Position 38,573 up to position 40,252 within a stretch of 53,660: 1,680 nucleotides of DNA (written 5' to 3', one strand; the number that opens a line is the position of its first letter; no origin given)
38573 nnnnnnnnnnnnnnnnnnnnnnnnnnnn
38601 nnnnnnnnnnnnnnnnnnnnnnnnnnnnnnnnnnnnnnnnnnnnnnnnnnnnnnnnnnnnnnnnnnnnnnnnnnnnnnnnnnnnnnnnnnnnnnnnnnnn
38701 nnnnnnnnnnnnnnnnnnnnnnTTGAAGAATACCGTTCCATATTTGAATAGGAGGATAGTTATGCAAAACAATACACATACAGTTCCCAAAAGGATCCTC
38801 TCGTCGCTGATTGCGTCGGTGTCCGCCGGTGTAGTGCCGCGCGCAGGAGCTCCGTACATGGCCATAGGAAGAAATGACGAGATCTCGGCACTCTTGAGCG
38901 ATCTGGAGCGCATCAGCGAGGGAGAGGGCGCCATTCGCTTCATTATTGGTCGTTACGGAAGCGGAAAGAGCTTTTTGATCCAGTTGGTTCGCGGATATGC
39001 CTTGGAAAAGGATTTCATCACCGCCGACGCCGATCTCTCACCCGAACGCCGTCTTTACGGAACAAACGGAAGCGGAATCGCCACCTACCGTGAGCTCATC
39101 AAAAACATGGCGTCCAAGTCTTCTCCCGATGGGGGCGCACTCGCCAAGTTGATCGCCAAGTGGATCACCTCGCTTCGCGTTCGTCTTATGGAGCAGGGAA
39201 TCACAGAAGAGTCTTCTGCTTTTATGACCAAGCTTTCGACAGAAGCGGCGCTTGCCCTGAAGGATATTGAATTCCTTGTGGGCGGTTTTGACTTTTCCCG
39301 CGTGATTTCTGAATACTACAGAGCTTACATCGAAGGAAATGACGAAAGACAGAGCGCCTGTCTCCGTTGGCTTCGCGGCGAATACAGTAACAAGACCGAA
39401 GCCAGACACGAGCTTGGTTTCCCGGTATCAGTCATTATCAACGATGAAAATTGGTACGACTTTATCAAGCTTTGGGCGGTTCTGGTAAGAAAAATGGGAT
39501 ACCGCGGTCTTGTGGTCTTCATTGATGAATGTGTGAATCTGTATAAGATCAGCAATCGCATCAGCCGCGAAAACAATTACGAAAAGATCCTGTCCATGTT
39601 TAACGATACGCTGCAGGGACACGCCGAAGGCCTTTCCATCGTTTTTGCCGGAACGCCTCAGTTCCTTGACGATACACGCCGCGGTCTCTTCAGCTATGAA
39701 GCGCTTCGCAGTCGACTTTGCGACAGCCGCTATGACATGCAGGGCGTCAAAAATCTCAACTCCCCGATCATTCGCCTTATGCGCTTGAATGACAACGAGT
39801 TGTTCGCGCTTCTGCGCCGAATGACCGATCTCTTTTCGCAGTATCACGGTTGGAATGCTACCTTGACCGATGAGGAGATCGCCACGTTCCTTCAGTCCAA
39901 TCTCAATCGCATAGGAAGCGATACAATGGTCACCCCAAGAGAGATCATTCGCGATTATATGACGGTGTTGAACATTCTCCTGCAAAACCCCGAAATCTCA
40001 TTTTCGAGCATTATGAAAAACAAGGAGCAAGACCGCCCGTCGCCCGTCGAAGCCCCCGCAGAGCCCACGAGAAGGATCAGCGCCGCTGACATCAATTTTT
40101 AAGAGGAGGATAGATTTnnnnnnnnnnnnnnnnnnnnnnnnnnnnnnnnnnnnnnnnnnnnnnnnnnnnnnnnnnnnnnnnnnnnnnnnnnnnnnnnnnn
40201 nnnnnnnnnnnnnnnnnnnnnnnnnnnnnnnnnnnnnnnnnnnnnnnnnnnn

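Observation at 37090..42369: Autonomous three-gene cassette: TerB-N/TerB-C protein + DUF2791-type ATPase + Lhr-like DExH helicase (Shango-like candidate anti-phage system)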

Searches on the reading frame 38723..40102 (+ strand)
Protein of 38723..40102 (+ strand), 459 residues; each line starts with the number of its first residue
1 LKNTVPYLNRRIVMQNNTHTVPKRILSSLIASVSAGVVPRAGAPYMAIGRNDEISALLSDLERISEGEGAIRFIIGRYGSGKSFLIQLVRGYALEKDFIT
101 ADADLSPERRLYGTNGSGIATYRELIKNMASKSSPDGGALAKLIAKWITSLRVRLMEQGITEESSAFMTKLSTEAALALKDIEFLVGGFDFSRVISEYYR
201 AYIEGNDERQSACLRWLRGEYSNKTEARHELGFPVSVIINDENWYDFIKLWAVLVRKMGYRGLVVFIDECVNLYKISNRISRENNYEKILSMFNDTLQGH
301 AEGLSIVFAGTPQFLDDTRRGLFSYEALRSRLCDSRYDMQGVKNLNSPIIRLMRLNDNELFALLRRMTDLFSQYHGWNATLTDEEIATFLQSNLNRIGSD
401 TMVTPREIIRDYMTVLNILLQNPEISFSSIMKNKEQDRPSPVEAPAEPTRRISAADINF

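Call 4: search_protein_families(library=pfam, proteins=[window:38762-40099:+], max_evalue=0.01)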
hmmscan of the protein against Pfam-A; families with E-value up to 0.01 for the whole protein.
window:38762-40099:+ (446 aa): 3 families
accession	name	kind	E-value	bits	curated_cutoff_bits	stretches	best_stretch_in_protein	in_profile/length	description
PF10923.14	BrxC_BrxD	-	7.7e-152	506.4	22.2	1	8-420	1-412/414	BREX system ATP-binding protein BrxC/D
PF13191.12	AAA_16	-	1.9e-07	32.2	32.6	1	35-136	3-103/167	AAA ATPase domain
PF13401.12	AAA_22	-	0.00014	22.6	27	0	247-302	84-127/130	AAA domain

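Call 5: search_protein_families(library=padloc, proteins=[window:38762-40099:+], max_evalue=0.01)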
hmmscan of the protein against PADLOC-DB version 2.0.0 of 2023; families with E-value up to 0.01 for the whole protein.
window:38762-40099:+ (446 aa): 3 families
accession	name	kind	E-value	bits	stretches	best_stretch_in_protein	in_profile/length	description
PDLC03959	SngB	-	3.1e-164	545.2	1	6-423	4-420/439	-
PDLC02494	BrxD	-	9.3e-49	164.7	1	9-412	5-404/440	BrxD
PDLC02361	PifA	-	0.0057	13.3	0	344-397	255-308/720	PifA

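Call 6: search_protein_families(library=ncbifam, proteins=[window:38762-40099:+], max_evalue=0.01)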
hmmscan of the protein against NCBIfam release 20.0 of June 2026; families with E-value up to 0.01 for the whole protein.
window:38762-40099:+ (446 aa): 1 family
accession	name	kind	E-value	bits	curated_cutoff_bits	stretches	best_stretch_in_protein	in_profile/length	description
NF033438.1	BREX_BrxD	equivalog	1.3e-48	166.2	350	1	14-411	6-399/423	BREX system ATP-binding protein BrxD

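Call 20: find_encoding_contigs(protein=window:38762-40102:+, flank=10000, max_places=10)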
Protein window:38762-40102:+ (446 aa): no gene with exactly this product is on record in the collection.

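Call 25: find_encoding_contigs(protein=window:38723-40102:+, flank=10000, max_places=10)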
Protein window:38723-40102:+ (459 aa): no gene with exactly this product is on record in the collection.

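Call 50: search_solved_structures(query=window:38762-40099:+, max_evalue=0.01)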
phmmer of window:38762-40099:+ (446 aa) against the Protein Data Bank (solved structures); distinct sequences matched with E-value up to 0.01: 0.

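Call 71: search_protein_families(library=phrogs, proteins=[window:38762-40099:+], max_evalue=0.001)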
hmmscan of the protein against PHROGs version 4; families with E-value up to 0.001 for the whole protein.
window:38762-40099:+ (446 aa): 0 families

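Call 79: search_dna_similar(query=window:38762-40099:+, collection=plasmids, mode=protein, max_rows=25)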
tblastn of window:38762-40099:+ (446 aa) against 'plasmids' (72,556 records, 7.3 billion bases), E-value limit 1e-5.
Records with a match: 697; places in all: 702; records where one place covers at least 80% of the query: 692.
Best place of each record, by identity: <60% 697.
By first word of the organism name: Klebsiella 449; Salmonella 144; Escherichia 14; Sulfitobacter 7; Phaeobacter 5; Bradyrhizobium 4; Raoultella 4; Azospirillum 4; Mesorhizobium 3; Burkholderia 3; and 49 more.
By predicted mobility (MOB-suite, as given by PLSDB): conjugative 542; non-mobilizable 110; mobilizable 45.
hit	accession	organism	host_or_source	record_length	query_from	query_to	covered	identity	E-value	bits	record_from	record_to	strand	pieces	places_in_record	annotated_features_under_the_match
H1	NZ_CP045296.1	Paenibacillus cellulositrophicus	cell culture,Thai soil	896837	4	421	94%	49.4%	7e-139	446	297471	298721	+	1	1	ATP-binding protein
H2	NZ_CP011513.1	Paenibacillus peoriae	cell culture,soil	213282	4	418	93%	49.0%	1e-137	443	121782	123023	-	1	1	ATP-binding protein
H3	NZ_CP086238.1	Clostridium estertheticum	single colony,bovine feces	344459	1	422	95%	45.6%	4e-129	418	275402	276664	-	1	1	ATP-binding protein | TerB N-terminal domain-containing protein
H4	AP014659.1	Bradyrhizobium diazoefficiens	-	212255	1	434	97%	40.3%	6e-98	328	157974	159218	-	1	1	uncharacterized protein | uncharacterized protein (Precursor)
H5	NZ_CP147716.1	Bradyrhizobium sp. 27S5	-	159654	1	434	97%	39.9%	3e-98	329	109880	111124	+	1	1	ATP-binding protein | TerB N-terminal domain-containing protein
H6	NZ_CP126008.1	Bradyrhizobium elkanii USDA 94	Glycine max,soybean,root nodule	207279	1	434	97%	39.9%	4e-97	326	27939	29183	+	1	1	ATP-binding protein | TerB N-terminal domain-containing protein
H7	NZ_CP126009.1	Bradyrhizobium elkanii USDA 94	Glycine max,soybean,root nodule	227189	1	434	97%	39.9%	4e-97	326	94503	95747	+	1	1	ATP-binding protein | TerB N-terminal domain-containing protein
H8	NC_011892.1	Methylobacterium nodulans ORS 2060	-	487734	15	427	93%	41.8%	1e-95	322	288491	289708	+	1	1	none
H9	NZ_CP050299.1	Mesorhizobium huakuii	Oxytropis kamtschatica,cell ...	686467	1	432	97%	39.9%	8e-100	334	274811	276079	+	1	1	ATP-binding protein | DEAD/DEAH box helicase | TerB N-terminal domain-containing protein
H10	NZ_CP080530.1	Mesorhizobium sp. AR02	Oxytropis sp.,Cell culture,root nodule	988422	1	432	97%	39.9%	6e-99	331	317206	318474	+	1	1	ATP-binding protein | TerB N-terminal domain-containing protein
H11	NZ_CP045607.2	Bacillus cereus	Whole organism,soil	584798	8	426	94%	40.9%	2e-112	370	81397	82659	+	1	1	ATP-binding protein | TerB N-terminal domain-containing protein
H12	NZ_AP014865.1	Bacillus thuringiensis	-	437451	8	426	94%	40.9%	1e-111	368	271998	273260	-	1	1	ATP-binding protein | TerB N-terminal domain-containing protein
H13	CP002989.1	halophilic archaeon DL31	-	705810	7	422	93%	41.1%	3e-102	341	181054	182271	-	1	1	hypothetical protein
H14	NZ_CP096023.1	Halocatena salina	cell culture,sediment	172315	7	420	93%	41.3%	3e-100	335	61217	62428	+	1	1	ATP-binding protein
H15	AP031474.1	Moraxella osloensis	Homo sapiens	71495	10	427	94%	40.7%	3e-96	323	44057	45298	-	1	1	ATP-binding protein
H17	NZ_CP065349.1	Klebsiella pneumoniae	pure culture,river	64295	15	430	93%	40.8%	7e-98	328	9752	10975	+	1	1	ATP-binding protein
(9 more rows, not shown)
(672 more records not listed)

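Call 80: get_annotated_region(hit=H17, flank=6000)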
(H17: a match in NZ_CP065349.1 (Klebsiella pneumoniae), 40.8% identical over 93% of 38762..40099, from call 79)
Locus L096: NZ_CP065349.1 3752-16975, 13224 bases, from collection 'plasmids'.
description: Klebsiella pneumoniae strain ZG2017CW4-4-2 plasmid unnamed2, complete sequence
organism: Klebsiella pneumoniae (NCBI taxid 573)
taxonomy: Bacteria; Pseudomonadota; Gammaproteobacteria; Enterobacterales; Enterobacteriaceae; Klebsiella; Klebsiella pneumoniae
host: -; source: pure culture,river; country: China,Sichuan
typing (MOB-suite, as given by PLSDB): mobilizable; replicon rep_cluster_1418
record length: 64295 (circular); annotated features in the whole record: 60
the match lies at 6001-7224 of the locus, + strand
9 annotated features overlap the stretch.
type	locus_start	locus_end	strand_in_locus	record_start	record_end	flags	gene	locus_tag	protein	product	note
CDS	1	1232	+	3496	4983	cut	ltrA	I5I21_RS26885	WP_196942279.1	group II intron reverse transcriptase/maturase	GO:0000373 - Group II intron splicing [Evidence IEA]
CDS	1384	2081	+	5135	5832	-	-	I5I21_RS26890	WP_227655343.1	IS1 family transposase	-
CDS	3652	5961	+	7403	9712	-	-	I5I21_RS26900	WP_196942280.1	TerB N-terminal domain-containing protein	-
CDS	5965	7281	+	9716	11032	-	-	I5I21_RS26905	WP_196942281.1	ATP-binding protein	-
CDS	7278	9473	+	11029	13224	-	-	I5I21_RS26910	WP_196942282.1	DEAD/DEAH box helicase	-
CDS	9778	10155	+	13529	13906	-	-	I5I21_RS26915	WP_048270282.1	transposase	GO:0006313 - DNA transposition [Evidence IEA]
CDS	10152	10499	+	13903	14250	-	tnpB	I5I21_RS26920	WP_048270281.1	IS66 family insertion sequence element accessory protein TnpB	-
CDS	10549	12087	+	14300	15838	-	-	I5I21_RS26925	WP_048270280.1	IS66 family transposase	-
CDS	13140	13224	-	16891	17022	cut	-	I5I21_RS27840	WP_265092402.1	hypothetical protein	-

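Call 81: get_annotated_region(hit=H3, flank=6000)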
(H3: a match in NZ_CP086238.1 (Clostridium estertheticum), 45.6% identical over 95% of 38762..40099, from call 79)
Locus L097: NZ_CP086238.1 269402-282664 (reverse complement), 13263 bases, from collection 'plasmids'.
description: Clostridium estertheticum strain CF002 plasmid pCF002-344, complete sequence
organism: Clostridium estertheticum (NCBI taxid 238834)
taxonomy: Bacteria; Bacillota; Clostridia; Eubacteriales; Clostridiaceae; Clostridium; Clostridium estertheticum
host: -; source: single colony,bovine feces; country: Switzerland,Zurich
typing (MOB-suite, as given by PLSDB): non-mobilizable
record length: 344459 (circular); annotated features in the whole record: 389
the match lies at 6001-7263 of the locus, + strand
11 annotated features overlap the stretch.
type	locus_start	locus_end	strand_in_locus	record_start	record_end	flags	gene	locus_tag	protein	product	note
CDS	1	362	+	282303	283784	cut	-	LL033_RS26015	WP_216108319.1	amino acid adenylation domain-containing protein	-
CDS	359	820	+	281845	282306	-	-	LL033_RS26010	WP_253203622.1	GNAT family N-acetyltransferase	-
CDS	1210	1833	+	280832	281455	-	-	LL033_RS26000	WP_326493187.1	MFS transporter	GO:0055085 - transmembrane transport [Evidence IEA]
CDS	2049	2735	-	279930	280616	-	-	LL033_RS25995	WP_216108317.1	alpha/beta hydrolase-fold protein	-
CDS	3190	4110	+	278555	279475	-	-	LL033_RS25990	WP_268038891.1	relaxase/mobilization nuclease domain-containing protein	-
CDS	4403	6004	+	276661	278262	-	-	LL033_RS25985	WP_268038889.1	TerB N-terminal domain-containing protein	-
CDS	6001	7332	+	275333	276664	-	-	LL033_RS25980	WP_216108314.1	ATP-binding protein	-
CDS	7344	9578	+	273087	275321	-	-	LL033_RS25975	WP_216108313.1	DEAD/DEAH box helicase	-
CDS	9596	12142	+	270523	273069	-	-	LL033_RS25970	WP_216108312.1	ATP-binding cassette domain-containing protein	-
CDS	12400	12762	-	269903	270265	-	-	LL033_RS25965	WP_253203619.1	IS110 family transposase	-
CDS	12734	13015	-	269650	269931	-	-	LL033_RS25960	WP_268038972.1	transposase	GO:0006313 - DNA transposition [Evidence IEA]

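Call 92: search_protein_families(library=padloc, proteins=[L096:3652-5958:+, L096:5965-7278:+, L096:7278-9470:+, L097:4403-6001:+, L097:9596-12139:+], max_evalue=0.00001)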
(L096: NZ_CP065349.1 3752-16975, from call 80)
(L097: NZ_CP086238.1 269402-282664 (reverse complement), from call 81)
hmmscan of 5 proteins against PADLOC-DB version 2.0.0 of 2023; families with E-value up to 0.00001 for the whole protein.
L096:3652-5958:+ (769 aa): 1 family
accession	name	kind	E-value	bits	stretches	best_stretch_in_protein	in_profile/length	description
PDLC03958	SngA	-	2.6e-104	348.7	1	41-768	12-524/528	-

L096:5965-7278:+ (438 aa): 2 families
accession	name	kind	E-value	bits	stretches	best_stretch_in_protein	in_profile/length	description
PDLC03959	SngB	-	1.6e-185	615.4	1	1-438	1-439/439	-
PDLC02494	BrxD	-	2e-43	147.1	1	5-401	3-405/440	BrxD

L096:7278-9470:+ (731 aa): 46 families (the best 25 are shown)
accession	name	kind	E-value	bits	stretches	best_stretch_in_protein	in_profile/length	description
PDLC03960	SngC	-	1.5e-281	934.3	1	2-729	3-719/720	-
PDLC02503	BrxHI|BrxHII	-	5.9e-114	379.8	1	3-728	3-689/698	BrxHI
PDLC02501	BrxHI|BrxHII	-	1.9e-71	239.3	1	18-562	18-534/925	BrxHI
PDLC02897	DpdJ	-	3.8e-29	99.2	1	7-363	84-451/1570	DpdJ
PDLC02864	DpdF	-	2.1e-22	77.6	1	20-388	19-353/610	DpdF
PDLC00037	DruE3|DruE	-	2.5e-22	76.5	2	39-207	118-310/2055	SNF2 family N-terminal domain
PDLC00035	DruE3|DruE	-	4.6e-20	69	2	37-202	117-305/1460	SNF2 family N-terminal domain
PDLC02861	DpdF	-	5.1e-20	69.3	1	20-414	25-384/611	DpdF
PDLC03928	PsyrT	-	3.9e-19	66.4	2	22-182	20-174/689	-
PDLC02870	DpdF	-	6.4e-18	62.5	1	20-369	10-326/534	DpdF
PDLC00036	DruE3|DruE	-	7.8e-18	61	2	33-201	102-290/2023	SNF2 family N-terminal domain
PDLC02896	DpdJ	-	1.7e-14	50.5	0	28-88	164-234/1487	DpdJ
PDLC02865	DpdF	-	9.3e-14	48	1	19-369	755-1076/1499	DpdF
PDLC00013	DruE1|DruE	-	1.4e-12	44.3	0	28-92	96-169/1776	SNF2 family N-terminal domain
PDLC01252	Cas3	-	2.1e-12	45.1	1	42-365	2-290/324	CAS-I; effector_G3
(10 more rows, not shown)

L097:4403-6001:+ (533 aa): 1 family
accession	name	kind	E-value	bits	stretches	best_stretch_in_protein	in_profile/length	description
PDLC03958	SngA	-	6.4e-63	212.1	1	50-528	53-527/528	-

L097:9596-12139:+ (848 aa): 18 families
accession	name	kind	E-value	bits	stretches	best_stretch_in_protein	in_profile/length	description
PDLC04135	mad3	-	5.3e-68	228.2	3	525-845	4-365/374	mads_3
PDLC04140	mad8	-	1.6e-32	111.3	3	529-808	12-238/314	mads_8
PDLC04175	HEC-01A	-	3.5e-10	37.5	0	377-429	246-298/363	-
PDLC04242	PDC-M01A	-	6.8e-10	35.8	0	742-810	403-473/566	-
PDLC02980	AriA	-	1.1e-09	36.7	0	760-802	259-298/304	-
PDLC00289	PtuA1|PtuA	-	1e-08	32.7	0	743-802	228-287/404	AAA ATPase domain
PDLC02914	ATPase-Toprim_I-B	-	7.8e-08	29.9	0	379-436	184-240/443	-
PDLC04710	PDC-M56A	-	8.3e-08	29.6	0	755-803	233-281/382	-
PDLC04033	PD-T4-4_A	-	1.4e-07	29.1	0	399-441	325-367/460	-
PDLC04176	HEC-01A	-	2.2e-07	28.6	0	761-811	275-325/371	-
PDLC03878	NsnB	-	2.8e-07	28.6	0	541-590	18-67/345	-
PDLC04664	PDC-M47A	-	2.8e-07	27.8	0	761-811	320-370/461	-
PDLC02335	AbiLi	-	4.2e-07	27.3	0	744-807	177-241/326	AbiLi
PDLC04214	HEC-02A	-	4.4e-07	27.5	0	762-809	237-284/338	-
PDLC02979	AriA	-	1.1e-06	26.7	0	758-798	323-364/373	-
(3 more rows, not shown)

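Call 93: search_protein_families(library=pfam, proteins=[L096:3652-5958:+, L097:4403-6001:+, L097:9596-12139:+], max_evalue=0.001)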
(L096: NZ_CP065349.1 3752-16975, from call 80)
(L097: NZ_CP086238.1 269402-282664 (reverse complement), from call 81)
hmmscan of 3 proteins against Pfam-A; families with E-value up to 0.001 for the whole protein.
L096:3652-5958:+ (769 aa): 3 families
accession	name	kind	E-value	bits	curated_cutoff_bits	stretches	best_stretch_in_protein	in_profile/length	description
PF13208.11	TerB_N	-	1.6e-46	159.1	25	1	98-309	2-207/207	TerB N-terminal domain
PF15615.11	TerB_C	-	5.5e-26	92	26.3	1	645-768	11-148/148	TerB-C domain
PF05099.18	TerB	-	2e-07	31.7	24.4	1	518-624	6-113/118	Tellurite resistance protein TerB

L097:4403-6001:+ (533 aa): 2 families
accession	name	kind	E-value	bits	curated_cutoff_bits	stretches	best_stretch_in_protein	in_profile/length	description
PF13208.11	TerB_N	-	8.1e-24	85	25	1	60-265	4-190/207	TerB N-terminal domain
PF15615.11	TerB_C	-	8.8e-16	58.9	26.3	1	393-524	5-147/148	TerB-C domain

L097:9596-12139:+ (848 aa): 11 families
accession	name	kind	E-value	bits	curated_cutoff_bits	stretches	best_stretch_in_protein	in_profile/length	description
PF00005.33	ABC_tran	-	4.4e-20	73.1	25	1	365-408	91-135/137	ABC transporter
PF17755.6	UvrA_DNA-bind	-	8e-14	52.3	23.2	1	184-282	1-102/110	UvrA DNA-binding domain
PF13304.12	AAA_21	-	1.4e-09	38.9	27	0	760-799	255-295/304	AAA domain, putative AbiEii toxin, Type IV TA system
PF02463.25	SMC_N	-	2e-07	31.1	40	0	19-60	10-52/220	RecF/RecN/SMC N terminal domain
PF13175.12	AAA_15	-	1.5e-06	28.5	32.1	0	757-796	323-362/374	AAA ATPase domain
PF20703.3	nSTAND1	-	3.6e-06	27.3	27.1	0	541-577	30-67/379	Novel STAND NTPase 1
PF13555.12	AAA_29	-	8.2e-06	25.9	27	0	539-561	17-39/61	P-loop containing region of AAA domain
PF13191.12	AAA_16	-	1.4e-05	26.1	32.6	0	542-571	22-50/167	AAA ATPase domain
PF06745.19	ATPase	-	3.1e-05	23.9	26.6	0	541-567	16-42/231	KaiC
PF13481.12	AAA_25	-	0.00016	21.8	27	0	541-564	30-53/195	AAA domain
PF13476.12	AAA_23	-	0.00048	21.3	27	0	533-573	9-47/201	AAA domain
